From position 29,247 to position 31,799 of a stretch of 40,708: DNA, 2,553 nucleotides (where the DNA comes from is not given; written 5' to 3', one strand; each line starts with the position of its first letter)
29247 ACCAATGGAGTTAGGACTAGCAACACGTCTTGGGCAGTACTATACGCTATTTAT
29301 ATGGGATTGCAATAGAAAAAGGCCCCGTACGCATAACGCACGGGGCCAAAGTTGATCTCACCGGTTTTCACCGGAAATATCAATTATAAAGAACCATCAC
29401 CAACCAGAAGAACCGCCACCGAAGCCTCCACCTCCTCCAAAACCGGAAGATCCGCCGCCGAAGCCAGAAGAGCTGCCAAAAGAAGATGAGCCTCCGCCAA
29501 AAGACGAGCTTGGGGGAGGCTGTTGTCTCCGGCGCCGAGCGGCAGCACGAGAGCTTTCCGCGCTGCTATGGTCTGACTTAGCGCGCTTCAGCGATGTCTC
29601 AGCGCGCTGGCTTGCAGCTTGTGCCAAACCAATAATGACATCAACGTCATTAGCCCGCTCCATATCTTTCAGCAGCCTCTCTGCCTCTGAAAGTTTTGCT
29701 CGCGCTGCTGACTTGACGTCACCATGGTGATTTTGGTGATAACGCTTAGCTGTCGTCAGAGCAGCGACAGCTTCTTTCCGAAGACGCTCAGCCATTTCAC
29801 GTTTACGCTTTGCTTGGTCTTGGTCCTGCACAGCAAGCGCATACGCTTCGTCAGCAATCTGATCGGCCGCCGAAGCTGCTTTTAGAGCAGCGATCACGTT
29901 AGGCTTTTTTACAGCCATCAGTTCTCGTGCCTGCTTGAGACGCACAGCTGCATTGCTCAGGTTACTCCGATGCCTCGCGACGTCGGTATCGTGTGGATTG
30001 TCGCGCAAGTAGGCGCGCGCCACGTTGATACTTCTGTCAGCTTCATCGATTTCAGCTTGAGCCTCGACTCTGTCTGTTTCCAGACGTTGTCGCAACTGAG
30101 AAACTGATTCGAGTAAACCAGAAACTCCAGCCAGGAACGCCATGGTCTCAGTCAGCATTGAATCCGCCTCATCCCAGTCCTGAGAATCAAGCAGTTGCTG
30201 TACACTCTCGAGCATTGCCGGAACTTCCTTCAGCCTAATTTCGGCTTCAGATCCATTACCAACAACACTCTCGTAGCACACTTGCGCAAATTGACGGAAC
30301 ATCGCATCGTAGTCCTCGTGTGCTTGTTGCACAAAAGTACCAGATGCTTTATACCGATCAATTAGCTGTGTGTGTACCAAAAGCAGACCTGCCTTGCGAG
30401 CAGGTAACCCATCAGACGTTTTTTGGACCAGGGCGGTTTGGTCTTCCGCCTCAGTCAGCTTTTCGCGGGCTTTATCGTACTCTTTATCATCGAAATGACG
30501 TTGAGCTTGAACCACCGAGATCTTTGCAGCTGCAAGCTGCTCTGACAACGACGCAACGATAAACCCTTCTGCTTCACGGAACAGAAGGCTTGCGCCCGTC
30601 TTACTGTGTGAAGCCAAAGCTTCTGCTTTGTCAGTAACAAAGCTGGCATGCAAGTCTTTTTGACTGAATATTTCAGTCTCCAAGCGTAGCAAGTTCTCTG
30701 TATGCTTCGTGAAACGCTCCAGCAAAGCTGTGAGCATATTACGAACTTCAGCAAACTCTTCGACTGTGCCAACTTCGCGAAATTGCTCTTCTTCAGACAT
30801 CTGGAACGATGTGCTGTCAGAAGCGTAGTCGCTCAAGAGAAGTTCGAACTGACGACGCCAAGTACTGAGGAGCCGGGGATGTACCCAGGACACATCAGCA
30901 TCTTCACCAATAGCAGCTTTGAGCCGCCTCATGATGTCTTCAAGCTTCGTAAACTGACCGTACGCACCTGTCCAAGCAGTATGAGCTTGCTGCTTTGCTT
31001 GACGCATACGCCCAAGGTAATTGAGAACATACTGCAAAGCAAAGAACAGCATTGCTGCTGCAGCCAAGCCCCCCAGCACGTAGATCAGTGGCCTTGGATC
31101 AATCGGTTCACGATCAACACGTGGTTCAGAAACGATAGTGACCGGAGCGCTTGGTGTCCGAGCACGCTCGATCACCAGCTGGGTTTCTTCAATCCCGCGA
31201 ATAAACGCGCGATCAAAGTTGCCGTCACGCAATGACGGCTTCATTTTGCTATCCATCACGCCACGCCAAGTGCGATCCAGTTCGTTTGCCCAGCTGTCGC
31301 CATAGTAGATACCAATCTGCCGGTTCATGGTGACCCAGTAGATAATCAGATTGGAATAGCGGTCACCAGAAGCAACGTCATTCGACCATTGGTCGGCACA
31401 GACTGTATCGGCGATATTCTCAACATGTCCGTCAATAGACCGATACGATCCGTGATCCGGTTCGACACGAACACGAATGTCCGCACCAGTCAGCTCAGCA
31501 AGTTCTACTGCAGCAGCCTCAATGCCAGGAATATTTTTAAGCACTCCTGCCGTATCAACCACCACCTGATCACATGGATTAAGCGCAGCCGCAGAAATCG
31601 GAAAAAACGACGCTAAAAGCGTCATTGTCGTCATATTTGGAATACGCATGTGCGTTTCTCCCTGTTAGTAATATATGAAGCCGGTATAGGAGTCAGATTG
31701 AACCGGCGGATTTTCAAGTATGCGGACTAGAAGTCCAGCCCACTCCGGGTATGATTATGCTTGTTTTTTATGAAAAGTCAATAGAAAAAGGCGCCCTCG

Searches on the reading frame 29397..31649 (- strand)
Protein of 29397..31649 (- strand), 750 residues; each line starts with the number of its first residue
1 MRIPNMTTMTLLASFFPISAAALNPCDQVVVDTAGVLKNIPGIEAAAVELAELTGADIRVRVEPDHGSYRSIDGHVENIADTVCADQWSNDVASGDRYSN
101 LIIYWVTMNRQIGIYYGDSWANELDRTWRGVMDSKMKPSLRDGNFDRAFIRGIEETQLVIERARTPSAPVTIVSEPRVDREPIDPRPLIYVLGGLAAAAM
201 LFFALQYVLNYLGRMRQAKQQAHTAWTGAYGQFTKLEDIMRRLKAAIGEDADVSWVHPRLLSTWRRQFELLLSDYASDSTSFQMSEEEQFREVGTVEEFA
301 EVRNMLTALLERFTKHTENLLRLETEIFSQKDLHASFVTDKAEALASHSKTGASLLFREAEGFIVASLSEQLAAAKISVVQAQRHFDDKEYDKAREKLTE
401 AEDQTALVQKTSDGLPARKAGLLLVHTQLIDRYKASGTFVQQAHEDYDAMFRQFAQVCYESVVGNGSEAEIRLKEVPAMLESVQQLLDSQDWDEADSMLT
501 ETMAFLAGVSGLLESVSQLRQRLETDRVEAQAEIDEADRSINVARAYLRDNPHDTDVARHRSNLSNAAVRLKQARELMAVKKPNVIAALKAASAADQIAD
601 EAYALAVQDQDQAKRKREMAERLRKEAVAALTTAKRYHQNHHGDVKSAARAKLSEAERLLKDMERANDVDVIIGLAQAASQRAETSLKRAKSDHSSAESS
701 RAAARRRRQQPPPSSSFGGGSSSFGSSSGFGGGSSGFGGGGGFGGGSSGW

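Call 67: find_homologous_proteins(query=window:29397-31649:-)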
Query window:29397-31649:- (750 aa): 4 proteins with E <= 0.001 among 8000 candidates.
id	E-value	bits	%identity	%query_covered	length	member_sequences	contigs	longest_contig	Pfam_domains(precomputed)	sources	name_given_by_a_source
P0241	0.0e+0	1647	100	100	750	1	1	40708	PF04536.21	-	-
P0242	3.2e-152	527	40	93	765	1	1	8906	PF04536.21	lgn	-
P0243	6.3e-145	503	38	94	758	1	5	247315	PF04536.21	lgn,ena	-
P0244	2.7e-87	312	32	92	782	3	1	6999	PF04536.21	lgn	-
